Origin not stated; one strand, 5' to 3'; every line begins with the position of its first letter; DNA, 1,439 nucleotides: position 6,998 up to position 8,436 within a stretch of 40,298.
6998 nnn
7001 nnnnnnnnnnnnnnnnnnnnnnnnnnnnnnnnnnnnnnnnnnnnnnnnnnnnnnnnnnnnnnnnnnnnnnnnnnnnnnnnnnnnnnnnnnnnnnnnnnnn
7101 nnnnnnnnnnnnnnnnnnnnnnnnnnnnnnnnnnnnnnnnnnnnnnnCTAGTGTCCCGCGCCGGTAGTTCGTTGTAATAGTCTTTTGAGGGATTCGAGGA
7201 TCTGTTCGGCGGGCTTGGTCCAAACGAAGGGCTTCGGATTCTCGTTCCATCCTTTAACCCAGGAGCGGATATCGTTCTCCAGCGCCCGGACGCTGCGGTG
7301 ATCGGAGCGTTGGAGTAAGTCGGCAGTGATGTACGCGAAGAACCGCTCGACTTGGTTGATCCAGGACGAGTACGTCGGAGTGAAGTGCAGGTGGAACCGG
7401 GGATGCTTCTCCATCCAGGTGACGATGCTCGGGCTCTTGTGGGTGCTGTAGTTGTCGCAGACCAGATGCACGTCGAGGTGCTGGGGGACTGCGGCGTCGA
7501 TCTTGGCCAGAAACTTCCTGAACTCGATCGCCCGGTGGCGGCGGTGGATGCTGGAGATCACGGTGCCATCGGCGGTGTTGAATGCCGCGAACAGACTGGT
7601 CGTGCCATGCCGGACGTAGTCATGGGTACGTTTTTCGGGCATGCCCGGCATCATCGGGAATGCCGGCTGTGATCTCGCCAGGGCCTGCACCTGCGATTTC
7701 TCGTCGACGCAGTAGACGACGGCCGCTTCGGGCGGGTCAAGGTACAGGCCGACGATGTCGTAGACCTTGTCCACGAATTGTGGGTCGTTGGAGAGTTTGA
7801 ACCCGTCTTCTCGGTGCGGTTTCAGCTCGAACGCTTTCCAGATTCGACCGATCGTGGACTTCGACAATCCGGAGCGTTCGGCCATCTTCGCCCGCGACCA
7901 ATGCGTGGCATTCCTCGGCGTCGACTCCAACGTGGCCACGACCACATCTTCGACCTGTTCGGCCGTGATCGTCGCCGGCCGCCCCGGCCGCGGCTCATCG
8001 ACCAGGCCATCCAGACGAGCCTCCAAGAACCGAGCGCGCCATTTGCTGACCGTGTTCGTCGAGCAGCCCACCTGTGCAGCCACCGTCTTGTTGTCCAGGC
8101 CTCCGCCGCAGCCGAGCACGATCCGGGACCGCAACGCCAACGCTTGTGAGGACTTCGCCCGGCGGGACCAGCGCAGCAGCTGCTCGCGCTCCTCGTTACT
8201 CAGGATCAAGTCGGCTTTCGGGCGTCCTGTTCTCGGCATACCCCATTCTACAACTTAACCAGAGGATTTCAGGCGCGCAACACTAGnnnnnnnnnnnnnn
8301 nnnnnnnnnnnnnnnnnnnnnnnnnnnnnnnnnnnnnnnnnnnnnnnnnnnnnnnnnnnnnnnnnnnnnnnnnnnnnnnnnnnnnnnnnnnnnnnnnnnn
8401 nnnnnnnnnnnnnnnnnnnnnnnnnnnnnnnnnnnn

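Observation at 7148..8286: IS630-family element inserted at CTAG precisely splitting one ORF; excision restores the reading frame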

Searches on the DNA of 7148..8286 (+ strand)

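Call 15: search_dna_similar(query=window:7148-8286:+, collection=plasmids, mode=near, max_rows=15)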
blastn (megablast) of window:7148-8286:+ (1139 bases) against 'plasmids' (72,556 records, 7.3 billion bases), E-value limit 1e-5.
Records with a match: 7; places in all: 8; records where one place covers at least 80% of the query: 0.
Best place of each record, by identity: 60-80% 7.
By first word of the organism name: Rhodococcus 4; Streptomyces 2; Corynebacterium 1.
By predicted mobility (MOB-suite, as given by PLSDB): mobilizable 5; non-mobilizable 2.
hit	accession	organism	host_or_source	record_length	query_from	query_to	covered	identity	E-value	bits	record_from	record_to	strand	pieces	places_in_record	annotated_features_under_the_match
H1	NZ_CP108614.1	Streptomyces sp. NBC_01166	-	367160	189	864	59%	75.9%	9e-89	335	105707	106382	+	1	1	IS630 family transposase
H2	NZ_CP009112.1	Rhodococcus opacus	soil sample, Enrichment culture with ...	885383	197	655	40%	72.3%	8e-25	122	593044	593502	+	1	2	IS630-like element ISRjo2 family transposase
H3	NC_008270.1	Rhodococcus jostii RHA1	-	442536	197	655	40%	72.0%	4e-23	117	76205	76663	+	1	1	IS630-like element ISRjo2 family transposase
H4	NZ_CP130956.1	Rhodococcus opacus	cell culture,Sod-podzolic soil ...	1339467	200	655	40%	71.8%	8e-20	106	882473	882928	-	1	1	none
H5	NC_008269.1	Rhodococcus jostii RHA1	-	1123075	209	655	39%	71.6%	4e-18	100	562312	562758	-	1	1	record has no annotation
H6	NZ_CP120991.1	Streptomyces sp. Alt1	-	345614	197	564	32%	76.2%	3e-44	187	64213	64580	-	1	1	none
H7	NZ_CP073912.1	Corynebacterium glutamicum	cell culture,Jiangsu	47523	67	336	24%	75.5%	2e-26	128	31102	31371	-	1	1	none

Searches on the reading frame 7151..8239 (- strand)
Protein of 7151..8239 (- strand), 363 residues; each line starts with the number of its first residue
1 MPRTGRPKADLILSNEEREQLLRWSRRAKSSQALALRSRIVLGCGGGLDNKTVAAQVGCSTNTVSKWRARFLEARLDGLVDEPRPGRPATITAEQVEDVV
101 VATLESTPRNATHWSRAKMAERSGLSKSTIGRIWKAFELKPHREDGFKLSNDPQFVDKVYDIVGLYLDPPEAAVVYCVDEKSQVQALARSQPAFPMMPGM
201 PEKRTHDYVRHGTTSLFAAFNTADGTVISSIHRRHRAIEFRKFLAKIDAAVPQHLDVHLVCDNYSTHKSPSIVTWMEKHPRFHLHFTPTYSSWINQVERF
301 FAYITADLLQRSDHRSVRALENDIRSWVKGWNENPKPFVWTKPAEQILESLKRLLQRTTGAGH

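Call 4: search_protein_families(library=pfam, proteins=[window:7151-8239:-], max_evalue=0.01)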
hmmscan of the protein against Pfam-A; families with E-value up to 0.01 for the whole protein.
window:7151-8239:- (363 aa): 12 families
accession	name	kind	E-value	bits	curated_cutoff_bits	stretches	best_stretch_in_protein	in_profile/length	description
PF13358.12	DDE_3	-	6e-22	78.5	28.6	1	175-320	2-145/146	DDE superfamily endonuclease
PF13565.12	HTH_32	-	1.2e-18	67.8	33.7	1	63-134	1-73/73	Homeodomain-like domain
PF13551.12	HTH_29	-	1.3e-12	48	28.1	1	39-95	3-62/64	Winged helix-turn helix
PF13384.12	HTH_23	-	8.5e-09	35.4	24.6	1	43-79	13-49/50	Homeodomain-like domain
PF13518.12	HTH_28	-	2.4e-08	34.3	25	1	53-88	18-51/52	Helix-turn-helix domain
PF01381.28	HTH_3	-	0.00017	22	23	0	109-133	5-29/55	Helix-turn-helix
PF13560.12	HTH_31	-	0.00021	21.9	27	0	109-133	10-34/64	Helix-turn-helix domain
PF13011.12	LZ_Tnp_IS481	-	0.0013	19.4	22.2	1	55-98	33-78/85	leucine-zipper of insertion element IS481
PF13730.12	HTH_36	-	0.0033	17.7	25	0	49-69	27-47/55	Helix-turn-helix domain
PF01418.23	HTH_6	-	0.0036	17.7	28.3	1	96-140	17-61/77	Helix-turn-helix domain, rpiR family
PF13443.12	HTH_26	-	0.0042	17.7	22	0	113-135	10-32/63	Cro/C1-type HTH DNA-binding domain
PF00196.25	GerE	-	0.0081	16.2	23.5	0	47-71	17-41/57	Bacterial regulatory proteins, luxR family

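Call 5: search_protein_families(library=ncbifam, proteins=[window:7151-8239:-], max_evalue=0.01)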
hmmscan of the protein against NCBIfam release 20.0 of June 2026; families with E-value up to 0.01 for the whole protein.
window:7151-8239:- (363 aa): 4 families
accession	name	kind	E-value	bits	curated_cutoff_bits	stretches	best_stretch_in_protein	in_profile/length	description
NF033545.0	transpos_IS630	equivalog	2.2e-78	263.8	100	1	37-329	2-296/299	IS630 family transposase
NF033577.2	transpos_IS481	equivalog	6.4e-16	58.7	224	1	49-333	15-268/284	IS481 family transposase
NF033546.1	transpos_IS21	equivalog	2.6e-08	33.7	160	0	47-109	8-66/294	IS21 family transposase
NF033516.0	transpos_IS3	equivalog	1.8e-06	27.4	160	1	250-333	271-353/369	IS3 family transposase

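Call 11: find_encoding_contigs(protein=window:7151-8239:-, flank=3000, max_places=10)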
Protein window:7151-8239:- (363 aa): no gene with exactly this product is on record in the collection.

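Call 14: find_related_loci(query=window:7151-8239:-, collection=genome_contigs, flank=2500)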
Query window:7151-8239:- (363 aa) in genome_contigs; peptide patterns used: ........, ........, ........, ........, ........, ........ (x = any residue, [..] = any of these).
552 stretches matched a pattern; 484 encode a relative of the query (tblastn E <= 1e-3); the best 80 are kept; 80 distinct loci.
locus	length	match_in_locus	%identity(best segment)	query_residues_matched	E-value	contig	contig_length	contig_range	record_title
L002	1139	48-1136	94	1-363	0e+0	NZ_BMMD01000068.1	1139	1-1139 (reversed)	Agromyces bauzanensis strain CGMCC 1.8984 sequence68, whole genome shotgun sequence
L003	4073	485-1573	88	1-363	0e+0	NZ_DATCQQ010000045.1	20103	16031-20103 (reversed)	MAG: Lacisediminihabitans sp. isolate SMAG_U7257 k141_207473, whole genome shotgun sequence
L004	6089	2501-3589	88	1-363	0e+0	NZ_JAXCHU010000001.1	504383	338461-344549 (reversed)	Glaciihabitans sp. GrIS 2.15 Ga0418731_01, whole genome shotgun sequence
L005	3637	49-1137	88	1-363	0e+0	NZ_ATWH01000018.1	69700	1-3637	Glaciibacter superstes DSM 21135 K323DRAFT_scaffold00018.18_C, whole genome shotgun sequence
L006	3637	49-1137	88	1-363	0e+0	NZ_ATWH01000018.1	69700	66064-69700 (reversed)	Glaciibacter superstes DSM 21135 K323DRAFT_scaffold00018.18_C, whole genome shotgun sequence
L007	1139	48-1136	83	1-363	0e+0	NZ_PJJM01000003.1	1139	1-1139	Cryobacterium sp. Y50 C413, whole genome shotgun sequence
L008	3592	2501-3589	82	1-363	0e+0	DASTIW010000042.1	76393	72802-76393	MAG TPA_asm: Propionibacteriaceae bacterium isolate SMAG_U1183 k141_614809, whole genome shotgun sequence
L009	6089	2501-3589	82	1-363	0e+0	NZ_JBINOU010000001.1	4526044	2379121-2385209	Georgenia sp. AZ-5 contig_1, whole genome shotgun sequence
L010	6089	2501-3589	82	1-363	0e+0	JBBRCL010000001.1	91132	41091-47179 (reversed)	MAG: Actinomycetales bacterium isolate Co_metawrap_2401 Cmw_2401_k141_24441118_length_91132_cov_19.0486, whole genome sh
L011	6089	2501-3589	82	1-363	0e+0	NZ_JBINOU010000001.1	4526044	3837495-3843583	Georgenia sp. AZ-5 contig_1, whole genome shotgun sequence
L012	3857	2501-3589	81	1-363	0e+0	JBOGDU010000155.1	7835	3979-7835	MAG: Jiangellaceae bacterium isolate M3-S_metawrap_bin.2 k127_759135, whole genome shotgun sequence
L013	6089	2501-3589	80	1-363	0e+0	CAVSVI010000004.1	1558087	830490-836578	MAG: uncultured Actinomycetota bacterium isolate MFD09603.bin.2.166 genome assembly, contig: contig_4490, whole genome s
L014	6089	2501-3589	82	1-363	0e+0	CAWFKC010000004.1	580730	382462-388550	MAG: uncultured Actinomycetota bacterium isolate MFD01721.bin.1.178 genome assembly, contig: contig_15736, whole genome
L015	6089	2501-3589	80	1-363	0e+0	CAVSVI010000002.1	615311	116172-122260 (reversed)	MAG: uncultured Actinomycetota bacterium isolate MFD09603.bin.2.166 genome assembly, contig: contig_22218, whole genome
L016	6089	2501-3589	82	1-363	0e+0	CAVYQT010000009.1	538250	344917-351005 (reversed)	MAG: uncultured Actinomycetota bacterium isolate MFD05454.bin.2.189 genome assembly, contig: contig_477, whole genome sh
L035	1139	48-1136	79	1-363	0e+0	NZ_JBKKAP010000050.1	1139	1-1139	MAG: Paeniglutamicibacter sp. isolate swi_bin.305 S1Ck127_13081027_flag_0_multi_210.0000_len_1139, whole genome shotgun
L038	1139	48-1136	78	1-363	0e+0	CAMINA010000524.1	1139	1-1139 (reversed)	MAG: uncultured Nesterenkonia sp. isolate rLcxdbAhAR_bin.25.MAG genome assembly, contig: NODE_58840_length_1139_cov_36.4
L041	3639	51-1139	79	1-363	0e+0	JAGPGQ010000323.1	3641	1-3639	MAG: Micropruina sp. isolate Gw_UH_bin_154 Gw_UH_70803_length_3641_cov_10.282299, whole genome shotgun sequence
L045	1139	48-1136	79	1-363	0e+0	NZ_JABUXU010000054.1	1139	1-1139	Advenella sp. FME57 NODE_118_length_1139_cov_115, whole genome shotgun sequence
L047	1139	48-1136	79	1-363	0e+0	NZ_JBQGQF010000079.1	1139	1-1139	Brevibacterium linens strain MA5 79, whole genome shotgun sequence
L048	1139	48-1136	79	1-363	0e+0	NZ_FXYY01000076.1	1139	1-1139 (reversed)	Brevibacterium linens ATCC 9172, whole genome shotgun sequence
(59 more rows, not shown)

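Call 19: find_related_loci(query=window:7151-8239:-, collection=metagenome_contigs, flank=400)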
Query window:7151-8239:- (363 aa) in metagenome_contigs; peptide patterns used: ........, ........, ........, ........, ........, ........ (x = any residue, [..] = any of these).
600 stretches matched a pattern (row limit reached: there are more); 557 encode a relative of the query (tblastn E <= 1e-3); the best 80 are kept; 80 distinct loci.
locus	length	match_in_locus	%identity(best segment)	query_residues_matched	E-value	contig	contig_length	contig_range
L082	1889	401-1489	90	1-363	0e+0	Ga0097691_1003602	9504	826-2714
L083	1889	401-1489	88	1-363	0e+0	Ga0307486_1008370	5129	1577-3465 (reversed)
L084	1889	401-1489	89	1-363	0e+0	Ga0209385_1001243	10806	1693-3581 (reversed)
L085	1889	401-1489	87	1-363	0e+0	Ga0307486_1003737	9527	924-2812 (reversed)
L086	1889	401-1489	87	1-363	0e+0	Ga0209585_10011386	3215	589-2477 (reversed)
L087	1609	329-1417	86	1-363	0e+0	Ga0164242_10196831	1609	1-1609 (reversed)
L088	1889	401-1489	85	1-363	0e+0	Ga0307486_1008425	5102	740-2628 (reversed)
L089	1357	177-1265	85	1-363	0e+0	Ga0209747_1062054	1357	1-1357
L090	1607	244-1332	84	1-363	0e+0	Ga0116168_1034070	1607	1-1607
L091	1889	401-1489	84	1-363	0e+0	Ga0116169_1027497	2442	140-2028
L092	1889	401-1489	84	1-363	0e+0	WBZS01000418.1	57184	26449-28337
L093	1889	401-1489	83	1-363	0e+0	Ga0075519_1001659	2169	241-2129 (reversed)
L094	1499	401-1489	83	1-363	0e+0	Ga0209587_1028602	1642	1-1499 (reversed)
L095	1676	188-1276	83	1-363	0e+0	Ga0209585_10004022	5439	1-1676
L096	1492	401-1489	82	1-363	0e+0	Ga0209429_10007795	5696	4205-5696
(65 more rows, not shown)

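Call 45: list_cluster_members(proteins=[P0002, window:7151-8239:-, window:23134-24588:+])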
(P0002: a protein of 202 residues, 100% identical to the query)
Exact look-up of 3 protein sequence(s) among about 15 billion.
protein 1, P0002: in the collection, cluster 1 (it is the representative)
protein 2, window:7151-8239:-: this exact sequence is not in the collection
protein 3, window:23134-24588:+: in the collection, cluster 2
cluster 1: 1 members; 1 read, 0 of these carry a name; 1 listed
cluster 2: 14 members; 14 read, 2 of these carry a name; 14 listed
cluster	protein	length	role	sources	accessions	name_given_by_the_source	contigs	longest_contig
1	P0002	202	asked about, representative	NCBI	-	-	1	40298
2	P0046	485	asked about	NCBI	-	-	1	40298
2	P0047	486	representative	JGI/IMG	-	cytochrome d ubiquinol oxidase subunit I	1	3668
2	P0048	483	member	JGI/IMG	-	cytochrome d ubiquinol oxidase subunit I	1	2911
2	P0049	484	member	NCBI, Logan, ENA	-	-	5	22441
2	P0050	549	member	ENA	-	-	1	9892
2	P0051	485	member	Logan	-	-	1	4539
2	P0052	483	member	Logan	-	-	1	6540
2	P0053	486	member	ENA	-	-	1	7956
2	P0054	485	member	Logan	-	-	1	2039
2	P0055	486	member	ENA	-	-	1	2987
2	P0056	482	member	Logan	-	-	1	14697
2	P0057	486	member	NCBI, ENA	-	-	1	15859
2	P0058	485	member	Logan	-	-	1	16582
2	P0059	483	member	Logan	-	-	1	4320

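Call 49: search_solved_structures(query=window:7151-8239:-, max_evalue=0.01)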
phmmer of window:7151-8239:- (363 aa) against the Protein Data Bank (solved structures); distinct sequences matched with E-value up to 0.01: 1.
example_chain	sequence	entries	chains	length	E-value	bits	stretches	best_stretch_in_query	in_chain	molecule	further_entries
9h74_A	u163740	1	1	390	0.0052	19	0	10-64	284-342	Eukaryotic translation initiation factor 2 subunit 1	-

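Call 61: search_dna_similar(query=window:7151-8239:-, collection=plasmids, mode=protein, max_rows=30)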
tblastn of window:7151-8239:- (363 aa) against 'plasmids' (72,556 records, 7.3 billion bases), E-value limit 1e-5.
Records with a match: 2015; places in all: 3552; records where one place covers at least 80% of the query: 742.
Best place of each record, by identity: 60-80% 105; <60% 1910.
By first word of the organism name: Salmonella 370; Klebsiella 262; Streptomyces 178; Rhizobium 108; Shigella 105; Sinorhizobium 103; Citrobacter 86; Bradyrhizobium 79; Rhodococcus 63; Escherichia 53; and 122 more.
By predicted mobility (MOB-suite, as given by PLSDB): conjugative 993; non-mobilizable 672; mobilizable 350.
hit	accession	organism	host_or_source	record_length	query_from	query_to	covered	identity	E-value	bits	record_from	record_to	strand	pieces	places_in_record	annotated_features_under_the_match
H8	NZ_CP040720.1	Rhodococcus pyridinivorans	prokaryote,Quinoline-degrading ...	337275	3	363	99%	77.8%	0e+0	605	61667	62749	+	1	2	IS630 family transposase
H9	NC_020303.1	Corynebacterium halotolerans YIM 70093 = DSM 44683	-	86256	1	363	100%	75.7%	3e-150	580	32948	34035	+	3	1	none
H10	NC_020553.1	Corynebacterium callunae DSM 20147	-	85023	1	363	100%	71.6%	2e-179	559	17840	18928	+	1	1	IS630 family transposase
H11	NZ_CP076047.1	Rhodococcus sp. USK10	-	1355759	1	363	100%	70.3%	2e-176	550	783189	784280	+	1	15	record has no annotation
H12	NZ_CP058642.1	Rhodococcus sp. ZPP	cell culture,soil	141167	1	363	100%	70.3%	6e-176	549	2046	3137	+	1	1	IS630 family transposase | hypothetical protein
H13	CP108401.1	Streptomycetaceae bacterium NBC_01309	-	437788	3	363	99%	70.6%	2e-169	530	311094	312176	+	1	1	IS630 family transposase | DUF6236 family protein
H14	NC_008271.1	Rhodococcus jostii RHA1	-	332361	1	363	100%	70.1%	2e-176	550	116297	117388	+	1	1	IS630 family transposase | hypothetical protein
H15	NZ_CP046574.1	Rhodococcus sp. WAY2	cell culture,bacterial consortium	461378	1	363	100%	69.2%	2e-174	545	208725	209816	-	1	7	IS630 family transposase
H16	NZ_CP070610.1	Rhodococcus koreensis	cell culture,rhizosphere of apple ...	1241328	1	363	100%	69.0%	4e-173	541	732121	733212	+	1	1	record has no annotation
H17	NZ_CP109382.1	Streptomyces atratus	-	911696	3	363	99%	68.7%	5e-172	538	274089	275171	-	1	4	none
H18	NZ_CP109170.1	Streptomyces sp. NBC_01724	-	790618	2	357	98%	69.4%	2e-171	536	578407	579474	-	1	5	IS630 family transposase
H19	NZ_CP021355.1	Rhodococcus oxybenzonivorans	river sediment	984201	1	363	100%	66.9%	5e-99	546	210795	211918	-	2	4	IS5 family transposase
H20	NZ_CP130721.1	Streptomyces sp. NBC_01296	-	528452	3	359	98%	67.8%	4e-167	524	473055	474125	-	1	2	IS630 family transposase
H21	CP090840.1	Streptomyces viridifaciens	Whole organism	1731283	5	357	97%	68.4%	8e-140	523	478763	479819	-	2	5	none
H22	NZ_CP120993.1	Streptomyces laculatispora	-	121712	1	363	100%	66.4%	1e-168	528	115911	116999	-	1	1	IS630 family transposase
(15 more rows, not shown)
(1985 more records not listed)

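Call 65: get_annotated_region(hit=H8, flank=300)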
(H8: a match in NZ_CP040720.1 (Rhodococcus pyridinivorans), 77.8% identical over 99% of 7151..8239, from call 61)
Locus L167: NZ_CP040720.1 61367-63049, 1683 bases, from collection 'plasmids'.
description: Rhodococcus pyridinivorans strain YF3 plasmid unnamed1, complete sequence
organism: Rhodococcus pyridinivorans (NCBI taxid 103816)
taxonomy: Bacteria; Actinomycetota; Actinomycetes; Mycobacteriales; Nocardiaceae; Rhodococcus; Rhodococcus pyridinivorans
host: -; source: prokaryote,Quinoline-degrading denitrifying bioreactor; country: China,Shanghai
typing (MOB-suite, as given by PLSDB): mobilizable; relaxase MOBP
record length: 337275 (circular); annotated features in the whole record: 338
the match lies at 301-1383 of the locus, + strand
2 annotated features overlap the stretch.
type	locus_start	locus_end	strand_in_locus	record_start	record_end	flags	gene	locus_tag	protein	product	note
CDS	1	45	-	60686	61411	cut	-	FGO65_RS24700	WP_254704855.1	cold shock domain-containing protein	-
CDS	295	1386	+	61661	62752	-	-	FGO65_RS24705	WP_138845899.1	IS630 family transposase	-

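Call 66: find_related_loci(query=window:7151-8239:-, collection=viral_contigs, flank=400)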
Query window:7151-8239:- (363 aa) in viral_contigs; peptide patterns used: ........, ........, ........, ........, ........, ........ (x = any residue, [..] = any of these).
7 stretches matched a pattern, but none encodes a relative of the query by tblastn (E <= 1e-3).
